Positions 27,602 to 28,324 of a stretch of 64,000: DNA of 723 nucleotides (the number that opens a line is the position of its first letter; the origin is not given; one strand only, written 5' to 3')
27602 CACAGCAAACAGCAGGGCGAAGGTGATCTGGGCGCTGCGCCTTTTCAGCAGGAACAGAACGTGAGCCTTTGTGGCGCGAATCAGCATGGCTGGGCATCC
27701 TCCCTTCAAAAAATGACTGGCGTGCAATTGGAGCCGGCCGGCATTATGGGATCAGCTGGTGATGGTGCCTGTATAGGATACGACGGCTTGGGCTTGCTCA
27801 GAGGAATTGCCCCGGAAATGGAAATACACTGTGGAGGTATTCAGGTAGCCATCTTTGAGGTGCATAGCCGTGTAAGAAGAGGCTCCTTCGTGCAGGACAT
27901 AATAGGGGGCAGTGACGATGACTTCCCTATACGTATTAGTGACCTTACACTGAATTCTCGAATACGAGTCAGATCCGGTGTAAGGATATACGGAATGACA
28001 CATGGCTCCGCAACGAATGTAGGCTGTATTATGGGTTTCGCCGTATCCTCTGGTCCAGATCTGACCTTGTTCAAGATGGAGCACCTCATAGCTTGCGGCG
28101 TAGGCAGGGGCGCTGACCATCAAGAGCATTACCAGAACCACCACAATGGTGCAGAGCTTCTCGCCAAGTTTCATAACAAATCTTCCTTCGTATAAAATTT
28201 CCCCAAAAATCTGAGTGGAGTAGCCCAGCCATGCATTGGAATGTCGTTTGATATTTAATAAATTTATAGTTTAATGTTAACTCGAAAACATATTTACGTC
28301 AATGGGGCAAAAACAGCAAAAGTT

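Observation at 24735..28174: Candidate undescribed bacteriocin/self-protection locus: secreted Lcn972-like protein + two-permease/one-ATPase ABC module + anchored accessory protein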

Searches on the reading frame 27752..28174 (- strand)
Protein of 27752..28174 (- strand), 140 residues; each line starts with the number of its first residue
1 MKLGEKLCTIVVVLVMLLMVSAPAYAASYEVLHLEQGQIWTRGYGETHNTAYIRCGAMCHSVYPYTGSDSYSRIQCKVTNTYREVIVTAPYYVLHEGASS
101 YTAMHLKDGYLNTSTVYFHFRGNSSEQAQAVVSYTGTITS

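Call 3: search_protein_families(library=pfam, proteins=[window:27752-28174:-], max_evalue=1)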
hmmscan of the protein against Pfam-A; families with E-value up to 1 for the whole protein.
window:27752-28174:- (140 aa): 1 family
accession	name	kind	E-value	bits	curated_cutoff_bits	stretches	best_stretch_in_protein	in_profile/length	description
PF17884.7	DUF5591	-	0.032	14.5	26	1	59-95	25-62/150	Domain of unknown function (DUF5591)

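Call 4: search_protein_families(library=ncbifam, proteins=[window:27752-28174:-], max_evalue=1)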
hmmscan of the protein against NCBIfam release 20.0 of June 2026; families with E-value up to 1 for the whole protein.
window:27752-28174:- (140 aa): 0 families

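Call 5: find_homologous_proteins(query=window:27752-28174:-, max_evalue=0.01)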
Query window:27752-28174:- (140 aa): 17 proteins with E <= 0.01 among 26 candidates.
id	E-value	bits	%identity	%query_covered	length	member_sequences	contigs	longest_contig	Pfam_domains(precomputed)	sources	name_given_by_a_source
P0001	1.5e-85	302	98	100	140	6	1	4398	-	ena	-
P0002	1.1e-55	205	65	99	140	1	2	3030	-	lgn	-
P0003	1.1e-53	199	64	100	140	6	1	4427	-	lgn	-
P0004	3.0e-49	184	60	100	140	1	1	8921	-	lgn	-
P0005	1.9e-48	182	59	98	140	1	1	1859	-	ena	-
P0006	1.7e-46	175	59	100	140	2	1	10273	-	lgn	-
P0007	1.7e-45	172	57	100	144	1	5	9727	-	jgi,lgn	jgi:hypothetical protein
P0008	8.9e-45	170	57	99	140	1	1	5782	-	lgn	-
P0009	1.3e-44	169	61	83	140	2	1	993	-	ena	-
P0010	2.4e-44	169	56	99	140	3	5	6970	-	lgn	-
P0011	3.5e-44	168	56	96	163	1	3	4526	-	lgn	-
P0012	2.4e-43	165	55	99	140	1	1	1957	-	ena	-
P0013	3.1e-43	165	56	99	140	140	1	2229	-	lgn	-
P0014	3.2e-43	165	57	99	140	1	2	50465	-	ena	-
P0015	4.8e-42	161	55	99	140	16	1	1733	-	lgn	-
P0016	1.3e-41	160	56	99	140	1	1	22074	-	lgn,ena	-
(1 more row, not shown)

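Call 6: search_solved_structures(query=window:27752-28174:-, max_evalue=10)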
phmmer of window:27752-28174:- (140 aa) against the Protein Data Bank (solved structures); distinct sequences matched with E-value up to 10: 0.

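Call 8: find_encoding_contigs(protein=P0014, flank=8000, max_places=3)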
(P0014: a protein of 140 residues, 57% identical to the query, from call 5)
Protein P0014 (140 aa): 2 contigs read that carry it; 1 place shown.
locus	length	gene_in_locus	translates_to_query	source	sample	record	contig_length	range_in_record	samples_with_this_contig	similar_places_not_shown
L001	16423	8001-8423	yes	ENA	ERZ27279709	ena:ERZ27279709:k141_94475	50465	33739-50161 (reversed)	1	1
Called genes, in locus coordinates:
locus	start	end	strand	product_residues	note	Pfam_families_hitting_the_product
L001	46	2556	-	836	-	PF00133:tRNA-synt_1, PF01406:tRNA-synt_1e (faint), PF09334:tRNA-synt_1g, PF13603:tRNA-synt_1_2, PF00133:tRNA-synt_1, PF08264:Anticodon_1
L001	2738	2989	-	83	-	-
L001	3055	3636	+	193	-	PF00156:Pribosyltran (weak)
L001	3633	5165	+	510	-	PF00117:GATase, PF07722:Peptidase_C26, PF02540:NAD_synthase (faint), PF00958:GMP_synt_C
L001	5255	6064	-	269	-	PF14285:DUF4367 (weak)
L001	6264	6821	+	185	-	PF04542:Sigma70_r2, PF08281:Sigma70_r4_2 (weak), PF04545:Sigma70_r4 (weak)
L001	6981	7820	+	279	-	-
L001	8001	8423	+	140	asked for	-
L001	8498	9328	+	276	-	-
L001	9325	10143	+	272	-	-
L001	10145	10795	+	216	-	PF00005:ABC_tran, PF13304:AAA_21 (weak)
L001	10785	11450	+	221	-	-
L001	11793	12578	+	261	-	PF04072:LCM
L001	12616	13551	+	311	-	PF02558:ApbA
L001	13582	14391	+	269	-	-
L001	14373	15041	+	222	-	PF01209:Ubie_methyltran, PF00398:RrnaAD (weak), PF13489:Methyltransf_23, PF05401:NodS, PF13847:Methyltransf_31, PF08241:Methyltransf_11, PF08242:Methyltransf_12, PF13649:Methyltransf_25, +1 more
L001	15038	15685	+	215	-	PF14196:ATC_hydrolase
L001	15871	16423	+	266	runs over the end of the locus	PF12849:PBP_like_2, PF01547:SBP_bac_1 (weak), PF13531:SBP_bac_11, PF12727:PBP_like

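Call 9: find_encoding_contigs(protein=P0016, flank=8000, max_places=3)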
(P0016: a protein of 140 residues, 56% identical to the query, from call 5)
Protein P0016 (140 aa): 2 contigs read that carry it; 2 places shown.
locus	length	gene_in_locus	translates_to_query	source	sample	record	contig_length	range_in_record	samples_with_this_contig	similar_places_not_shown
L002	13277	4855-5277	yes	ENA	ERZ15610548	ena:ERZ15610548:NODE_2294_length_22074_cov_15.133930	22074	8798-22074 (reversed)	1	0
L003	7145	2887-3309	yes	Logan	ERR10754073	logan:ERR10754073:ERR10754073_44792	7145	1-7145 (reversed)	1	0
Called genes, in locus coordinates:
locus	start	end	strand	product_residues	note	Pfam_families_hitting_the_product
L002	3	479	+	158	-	?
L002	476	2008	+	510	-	PF00117:GATase, PF07722:Peptidase_C26, PF02540:NAD_synthase (faint), PF00958:GMP_synt_C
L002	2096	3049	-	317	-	PF14285:DUF4367 (weak)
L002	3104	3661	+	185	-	PF04542:Sigma70_r2, PF08281:Sigma70_r4_2 (weak), PF04545:Sigma70_r4 (weak)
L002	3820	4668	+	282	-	PF04956:TrbC (faint)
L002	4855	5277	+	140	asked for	-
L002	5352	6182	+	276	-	-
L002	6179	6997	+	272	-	-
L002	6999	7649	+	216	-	PF00005:ABC_tran, PF13304:AAA_21 (weak)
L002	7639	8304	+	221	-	-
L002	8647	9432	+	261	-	PF04072:LCM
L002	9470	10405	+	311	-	PF02558:ApbA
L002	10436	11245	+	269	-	-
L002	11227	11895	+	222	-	PF01209:Ubie_methyltran, PF00398:RrnaAD (weak), PF13489:Methyltransf_23, PF05401:NodS, PF13847:Methyltransf_31, PF08241:Methyltransf_11, PF08242:Methyltransf_12, PF13649:Methyltransf_25, +1 more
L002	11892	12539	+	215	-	PF14196:ATC_hydrolase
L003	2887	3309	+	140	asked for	-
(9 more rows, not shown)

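Call 10: find_encoding_contigs(protein=P0006, flank=8000, max_places=3)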
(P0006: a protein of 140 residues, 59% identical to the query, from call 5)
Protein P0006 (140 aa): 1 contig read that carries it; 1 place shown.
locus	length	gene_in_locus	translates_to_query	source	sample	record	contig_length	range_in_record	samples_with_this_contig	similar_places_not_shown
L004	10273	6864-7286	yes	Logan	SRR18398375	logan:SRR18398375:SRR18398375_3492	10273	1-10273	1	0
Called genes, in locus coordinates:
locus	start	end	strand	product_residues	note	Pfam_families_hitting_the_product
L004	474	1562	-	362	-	-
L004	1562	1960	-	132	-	-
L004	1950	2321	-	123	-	-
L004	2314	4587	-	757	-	-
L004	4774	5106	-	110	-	PF05257:CHAP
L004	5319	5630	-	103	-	-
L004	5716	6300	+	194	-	-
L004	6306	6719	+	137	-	-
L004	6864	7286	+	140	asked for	-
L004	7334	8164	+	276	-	-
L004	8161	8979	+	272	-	-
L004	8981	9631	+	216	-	PF00005:ABC_tran, PF13304:AAA_21 (weak)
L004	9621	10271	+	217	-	?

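Call 20: predict_structure(alignment_id=A1)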
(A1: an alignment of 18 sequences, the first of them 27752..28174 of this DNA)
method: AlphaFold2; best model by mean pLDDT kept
length: 140 residues; sequences in the alignment: 18
mean_pLDDT: 63.8   pTM: 0.51
mean pLDDT of the five models: 63.8, 60.0, 56.9, 48.8, 48.4
residues with pLDDT >= 90: 0; 70-90: 34; 50-70: 93; < 50: 13
segments of 3 or more residues with pLDDT < 50: 23-30, 67-69
pLDDT, mean of each block of 10 residues (from residue 1): 67 77 48 61 64 68 52 66 65 59 70 71 67 58
secondary structure, 60 per line:
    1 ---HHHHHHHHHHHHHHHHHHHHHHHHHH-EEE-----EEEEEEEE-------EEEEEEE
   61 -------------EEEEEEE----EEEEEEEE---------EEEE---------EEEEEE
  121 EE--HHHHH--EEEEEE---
elements in order: H4-29 E31-33 E39-46 E54-60 E74-80 E85-92 E102-105 E115-122 H125-129 E132-137

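Call 26: fold_search(model_id=the predicted structure, library=pdb)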
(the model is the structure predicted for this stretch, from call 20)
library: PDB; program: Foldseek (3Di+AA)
matches with E <= 10: 1232; with E <= 0.001: 0
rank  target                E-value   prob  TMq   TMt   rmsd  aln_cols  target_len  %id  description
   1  3ckh_A                6.3e-03  0.93  0.31  0.27   9.1       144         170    9  Crystal structure of Eph A4 receptor (released 2008-09-23)
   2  2hle_A                7.1e-03  0.97  0.33  0.26   9.6       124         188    8  Structural and biophysical characterization of the EPHB4-EPHRINB2 protein protein interaction and receptor specificity (released 2006-08-22)
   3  1k42_MODEL_1_A        1.2e-02  0.99  0.38  0.34   6.3       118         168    3  The Solution Structure of the CBM4-2 Carbohydrate Binding Module from a Thermostable Rhodothermus marinus Xyla (released 2002-05-29)
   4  3nru_L                1.3e-02  0.95  0.36  0.33   8.3       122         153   14  Ligand binding domain of EPHA7 (released 2010-12-08)
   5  3no8_A                2.3e-02  0.82  0.32  0.29   7.7       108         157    8  Crystal structure of the PHR domain from human BTBD2 Protein (released 2010-08-25)
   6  2wo2_A                2.6e-02  0.84  0.31  0.26   6.6       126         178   10  Crystal Structure of the EphA4-ephrinB2 complex (released 2009-10-27)
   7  3nru_I                2.8e-02  0.95  0.39  0.35   6.7       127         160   12  Ligand binding domain of EPHA7 (released 2010-12-08)
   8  7w4b_A                2.8e-02  0.91  0.35  0.34   9.9       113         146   11  Phloem lectin (PP2) structure -complex with Chitotrise (released 2023-03-08)
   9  3nru_E                2.8e-02  0.85  0.34  0.30   8.2       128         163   13  Ligand binding domain of EPHA7 (released 2010-12-08)
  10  8tar_L                2.8e-02  0.85  0.36  0.30   6.0       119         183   12  APC/C-CDH1-UBE2C-Ubiquitin-CyclinB-NTD (released 2023-09-27)
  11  8tv5_C                2.9e-02  0.85  0.31  0.17   7.5       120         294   12  Structure of the EphA2 LBDCRD bound to FabS1CE_L1 in a 2:1 (EphA2 to Fab) ratio (released 2024-09-11)
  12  5m21_H                2.9e-02  0.38  0.20  0.10  13.6       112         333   10  Crystal structure of hydroquinone 1,2-dioxygenase from Sphingomonas sp. TTNP3 with 4-hydroxybenzoate bound (released 2017-09-27)
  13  4b4q_B                3.1e-02  0.89  0.33  0.34   7.8       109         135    6  Crystal Structure of the lectin domain of F18 fimbrial adhesin FedF in complex with blood group A type 1 hexasaccharid (released 2012-08-15)
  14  5jr2_D                3.3e-02  0.80  0.31  0.26  10.1       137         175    9  Crystal structure of the EphA4 LBD in complex with APYd3 peptide inhibitor (released 2016-07-06)
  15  4bkf_A                3.3e-02  0.80  0.31  0.12   6.6       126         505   10  crystal structure of the human EphA4 ectodomain in complex with human ephrinB3 (released 2013-07-03)
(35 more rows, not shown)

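Call 37: search_protein_families(library=pfam, proteins=[L004:5716-6300:+, L004:6306-6719:+, L001:6981-7820:+], max_evalue=1)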
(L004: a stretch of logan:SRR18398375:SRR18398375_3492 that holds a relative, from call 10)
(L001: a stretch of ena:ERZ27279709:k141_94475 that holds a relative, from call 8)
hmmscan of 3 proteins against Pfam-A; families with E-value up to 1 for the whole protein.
L004:5716-6300:+ (194 aa): 2 families
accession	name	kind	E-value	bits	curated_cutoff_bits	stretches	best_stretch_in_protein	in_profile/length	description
PF01456.22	Mucin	-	0.0024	18.3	34.7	1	4-79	5-83/143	Mucin-like glycoprotein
PF00801.26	PKD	-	0.18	12.2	23.5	0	43-73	37-67/80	PKD domain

L004:6306-6719:+ (137 aa): 1 family
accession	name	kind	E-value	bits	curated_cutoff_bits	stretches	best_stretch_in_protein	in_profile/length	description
PF06706.16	CTV_P6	-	0.013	15.6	25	1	8-36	11-38/51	Citrus tristeza virus 6-kDa protein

L001:6981-7820:+ (279 aa): 2 families
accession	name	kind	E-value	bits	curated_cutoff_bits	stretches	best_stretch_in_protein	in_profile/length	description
PF04956.18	TrbC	-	2.9e-05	24.6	27.9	1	6-64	8-66/98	TrbC/VIRB2 pilin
PF09803.14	Pet100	-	0.022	15.5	24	0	219-267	18-66/73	Pet100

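Call 38: search_protein_families(library=padloc, proteins=[window:27752-28174:-], max_evalue=0.1)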
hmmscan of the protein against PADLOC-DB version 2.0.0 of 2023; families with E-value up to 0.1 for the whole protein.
window:27752-28174:- (140 aa): 0 families

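Call 40: find_related_loci(query=A1, collection=genome_contigs, flank=8000)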
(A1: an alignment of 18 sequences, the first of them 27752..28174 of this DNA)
Query A1 (140 aa) in genome_contigs; peptide patterns used: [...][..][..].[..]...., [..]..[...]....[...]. (x = any residue, [..] = any of these).
42 stretches matched a pattern; 4 encode a relative of the query (tblastn E <= 1e-3); 4 distinct loci.
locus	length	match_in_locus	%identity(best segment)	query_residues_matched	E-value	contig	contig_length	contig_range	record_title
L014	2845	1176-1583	55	2-138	6e-46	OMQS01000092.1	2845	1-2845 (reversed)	uncultured Clostridiales bacterium isolate RUG798 genome assembly, contig: k87_12649523, whole genome shotgun sequence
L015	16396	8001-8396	44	5-136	3e-35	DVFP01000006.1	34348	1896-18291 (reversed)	MAG TPA_asm: Candidatus Scybalocola faecavium isolate CHK196-3395 CHK196__C21129_L34348_ERR3414591, whole genome shotgun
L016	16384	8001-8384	38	6-134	1e-26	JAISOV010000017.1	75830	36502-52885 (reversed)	MAG: Clostridium sp. isolate Iy174_bin59 k119_939392, whole genome shotgun sequence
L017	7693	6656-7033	34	1-128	2e-18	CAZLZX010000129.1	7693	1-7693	MAG TPA_asm: uncultured Eubacterium sp. isolate SRP222994_co1_139 genome assembly, contig: NODE_19619_length_7693_cov_3.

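Call 47: search_protein_representatives(alignment_id=A1)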
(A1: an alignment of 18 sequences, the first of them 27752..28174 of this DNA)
Query: 18 sequences, 140 profile positions. Proteins with E-value up to 0.001 (for the whole library): 253; up to 1e-10: 150; up to 1e-30: 14. The best 150 are listed.
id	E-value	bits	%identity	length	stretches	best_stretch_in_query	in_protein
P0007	1.6e-62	226.1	-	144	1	1-139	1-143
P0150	8.6e-57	207.6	-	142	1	2-139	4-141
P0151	5.7e-54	198.4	-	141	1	1-139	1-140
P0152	3.4e-43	163.5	-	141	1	1-139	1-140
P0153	2.2e-37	144.7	-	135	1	4-136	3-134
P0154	1.4e-35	138.8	-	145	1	1-134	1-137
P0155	2.6e-35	137.9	-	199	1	4-136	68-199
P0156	6.0e-34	133.6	-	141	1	1-138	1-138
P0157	7.2e-32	126.8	-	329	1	4-138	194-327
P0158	1.4e-31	125.9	-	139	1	4-134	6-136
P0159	3.6e-31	124.5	-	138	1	4-135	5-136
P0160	4.6e-31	124.2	-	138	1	1-136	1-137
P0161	5.1e-31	124.0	-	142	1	1-137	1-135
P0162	7.5e-31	123.5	-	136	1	1-136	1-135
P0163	1.2e-30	122.9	-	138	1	3-136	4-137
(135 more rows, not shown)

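Call 49: search_solved_structures(query=A5, max_evalue=10)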
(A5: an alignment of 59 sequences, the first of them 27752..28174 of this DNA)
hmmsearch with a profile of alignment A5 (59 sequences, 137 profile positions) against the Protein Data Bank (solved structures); distinct sequences matched with E-value up to 10: 1.
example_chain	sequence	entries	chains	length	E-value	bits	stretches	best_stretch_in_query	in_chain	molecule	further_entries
5z54_A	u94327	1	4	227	1.6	11.8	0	4-38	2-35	12-epi-hapalindole C/U synthase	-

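Call 50: search_protein_families(library=pfam, alignment_id=A5, max_evalue=1)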
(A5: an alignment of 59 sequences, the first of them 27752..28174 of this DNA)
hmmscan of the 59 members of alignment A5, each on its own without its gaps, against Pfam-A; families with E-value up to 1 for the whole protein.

A. member 1, window:27752-28174:- (140 aa): 1 family
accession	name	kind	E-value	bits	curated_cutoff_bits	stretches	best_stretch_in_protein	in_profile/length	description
PF17884.7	DUF5591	-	0.032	14.5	26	1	59-95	25-62/150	Domain of unknown function (DUF5591)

B. families by the number of members that match (of 59 scanned): 47 families (the first 25 are shown)
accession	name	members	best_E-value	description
PF04442.19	CtaG_Cox11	2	0.1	Cytochrome c oxidase assembly protein CtaG/Cox11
PF10736.14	DUF2527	1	5.9e-05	Protein of unknown function (DUF2627)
PF21365.3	Glyco_hydro_31_3rd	1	0.00079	Glycosyl hydrolase family 31 C-terminal domain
PF11777.13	DUF3316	1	0.0027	Protein of unknown function (DUF3316)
PF15868.10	MBF2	1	0.0059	Transcription activator MBF2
PF08307.16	Glyco_hydro_98C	1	0.013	Glycosyl hydrolase family 98 C-terminal domain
PF10512.14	Borealin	1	0.013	Cell division cycle-associated protein 8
PF01420.25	Methylase_S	1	0.014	Type I restriction modification DNA specificity domain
PF20082.4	DUF6476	1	0.016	Family of unknown function (DUF6476)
PF17031.10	DUF5101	1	0.017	Domain of unknown function (DUF5101)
PF15031.11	DUF4528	1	0.022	Domain of unknown function (DUF4528)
PF04984.19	Phage_sheath_1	1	0.025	Phage tail sheath protein subtilisin-like domain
PF15122.11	TMEM206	1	0.03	TMEM206 protein family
PF17884.7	DUF5591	1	0.032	Domain of unknown function (DUF5591)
PF08522.16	BT_3987-like_N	1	0.033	BT_3987-like, N-terminal domain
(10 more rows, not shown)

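Call 71: search_dna_similar(query=window:27752-28174:-, collection=phages, mode=protein, max_evalue=0.001, max_rows=15)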
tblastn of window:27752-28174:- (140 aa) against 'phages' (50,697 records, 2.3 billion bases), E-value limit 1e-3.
Records with a match: 1; places in all: 1; records where one place covers at least 80% of the query: 1.
Best place of each record, by identity: <60% 1.
By first word of the organism name: Bacteriophage 1.
By host as written in the record: - 1.
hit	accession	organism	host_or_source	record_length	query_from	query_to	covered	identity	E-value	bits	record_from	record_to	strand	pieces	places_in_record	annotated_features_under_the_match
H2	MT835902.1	Bacteriophage sp.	human fecal samples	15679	5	134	93%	35.4%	2e-14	74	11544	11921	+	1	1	record has no annotation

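Call 92: find_related_loci(query=A1, collection=viral_contigs, flank=7000)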
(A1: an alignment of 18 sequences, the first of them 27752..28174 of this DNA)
Query A1 (140 aa) in viral_contigs; peptide patterns used: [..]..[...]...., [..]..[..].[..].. (x = any residue, [..] = any of these).
19 stretches matched a pattern, but none encodes a relative of the query by tblastn (E <= 1e-3).

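Call 108: find_encoding_contigs(protein=P0007, flank=5000, max_places=3)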
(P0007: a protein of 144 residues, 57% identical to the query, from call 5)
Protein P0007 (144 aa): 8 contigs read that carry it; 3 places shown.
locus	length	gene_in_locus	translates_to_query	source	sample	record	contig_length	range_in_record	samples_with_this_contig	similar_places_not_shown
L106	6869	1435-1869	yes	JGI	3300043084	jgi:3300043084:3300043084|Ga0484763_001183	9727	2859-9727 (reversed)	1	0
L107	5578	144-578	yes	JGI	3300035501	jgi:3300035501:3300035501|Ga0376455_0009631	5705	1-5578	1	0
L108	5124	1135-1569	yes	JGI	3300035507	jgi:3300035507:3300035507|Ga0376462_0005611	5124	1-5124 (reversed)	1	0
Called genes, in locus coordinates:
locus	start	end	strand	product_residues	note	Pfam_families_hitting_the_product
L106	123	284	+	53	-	-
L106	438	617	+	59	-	-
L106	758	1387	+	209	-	-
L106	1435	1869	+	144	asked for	-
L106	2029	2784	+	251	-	-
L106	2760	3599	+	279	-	-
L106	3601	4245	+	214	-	PF00005:ABC_tran, PF13304:AAA_21 (faint)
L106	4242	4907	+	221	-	-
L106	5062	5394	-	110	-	PF18956:DUF5699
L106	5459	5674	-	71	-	-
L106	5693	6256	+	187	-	PF04542:Sigma70_r2 (weak), PF08281:Sigma70_r4_2 (weak)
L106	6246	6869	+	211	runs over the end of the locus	-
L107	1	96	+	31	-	?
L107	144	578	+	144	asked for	-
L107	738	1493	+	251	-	-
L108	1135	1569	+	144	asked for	-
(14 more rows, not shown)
